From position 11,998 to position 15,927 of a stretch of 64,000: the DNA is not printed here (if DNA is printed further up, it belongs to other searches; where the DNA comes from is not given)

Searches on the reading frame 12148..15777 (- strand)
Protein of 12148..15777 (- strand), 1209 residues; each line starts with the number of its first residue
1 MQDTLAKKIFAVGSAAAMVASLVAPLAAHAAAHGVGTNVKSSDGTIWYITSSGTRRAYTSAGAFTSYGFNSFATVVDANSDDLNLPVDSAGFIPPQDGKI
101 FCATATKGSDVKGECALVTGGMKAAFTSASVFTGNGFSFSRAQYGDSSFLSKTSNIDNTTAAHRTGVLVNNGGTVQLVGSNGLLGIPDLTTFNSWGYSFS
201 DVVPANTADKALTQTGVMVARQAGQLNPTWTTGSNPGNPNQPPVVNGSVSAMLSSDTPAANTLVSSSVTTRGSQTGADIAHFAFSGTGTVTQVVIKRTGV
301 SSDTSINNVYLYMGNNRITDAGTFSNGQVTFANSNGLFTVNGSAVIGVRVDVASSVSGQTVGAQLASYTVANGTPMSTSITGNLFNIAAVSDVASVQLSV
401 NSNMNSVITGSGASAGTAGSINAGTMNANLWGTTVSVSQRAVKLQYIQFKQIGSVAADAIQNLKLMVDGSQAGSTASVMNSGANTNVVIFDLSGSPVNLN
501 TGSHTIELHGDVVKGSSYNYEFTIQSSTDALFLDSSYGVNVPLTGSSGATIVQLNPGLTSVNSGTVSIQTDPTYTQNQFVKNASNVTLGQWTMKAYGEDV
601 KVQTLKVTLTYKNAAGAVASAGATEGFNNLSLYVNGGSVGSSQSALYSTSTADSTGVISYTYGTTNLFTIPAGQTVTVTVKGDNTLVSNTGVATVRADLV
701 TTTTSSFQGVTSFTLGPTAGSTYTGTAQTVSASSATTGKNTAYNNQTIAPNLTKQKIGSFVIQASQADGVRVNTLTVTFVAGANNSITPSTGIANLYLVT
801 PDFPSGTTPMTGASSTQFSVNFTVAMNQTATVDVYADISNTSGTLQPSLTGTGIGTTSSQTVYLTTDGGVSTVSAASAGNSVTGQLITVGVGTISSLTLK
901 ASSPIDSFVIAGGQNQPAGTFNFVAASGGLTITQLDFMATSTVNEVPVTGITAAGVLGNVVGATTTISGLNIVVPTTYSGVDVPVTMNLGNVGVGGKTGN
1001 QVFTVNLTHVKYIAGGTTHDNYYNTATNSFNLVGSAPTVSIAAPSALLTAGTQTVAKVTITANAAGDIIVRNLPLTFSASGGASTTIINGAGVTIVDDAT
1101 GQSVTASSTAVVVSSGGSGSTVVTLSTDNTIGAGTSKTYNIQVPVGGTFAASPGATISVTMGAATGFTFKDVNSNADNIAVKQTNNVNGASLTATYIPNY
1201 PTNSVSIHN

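Call 8: search_protein_families(library=pfam, proteins=[window:12148-15777:-], max_evalue=0.001)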
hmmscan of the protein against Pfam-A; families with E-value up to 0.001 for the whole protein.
window:12148-15777:- (1209 aa): 0 families

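Call 26: find_encoding_contigs(protein=window:12148-15777:-, flank=10000, max_places=3)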
Protein window:12148-15777:- (1209 aa): 1 contig read that carries it; 1 place shown.
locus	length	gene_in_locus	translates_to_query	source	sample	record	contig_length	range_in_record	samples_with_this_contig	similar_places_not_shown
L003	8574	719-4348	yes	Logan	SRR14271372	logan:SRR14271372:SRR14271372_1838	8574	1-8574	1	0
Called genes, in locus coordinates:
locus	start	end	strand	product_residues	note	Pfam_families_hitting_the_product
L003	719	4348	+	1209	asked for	-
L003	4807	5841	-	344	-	PF13354:Beta-lactamase2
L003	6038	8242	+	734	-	PF04932:Wzy_C, PF14559:TPR_19 (faint)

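Call 70: search_protein_families(library=phrogs, proteins=[window:12148-15777:-], max_evalue=0.001)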
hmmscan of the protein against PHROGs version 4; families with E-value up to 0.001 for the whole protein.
window:12148-15777:- (1209 aa): 0 families
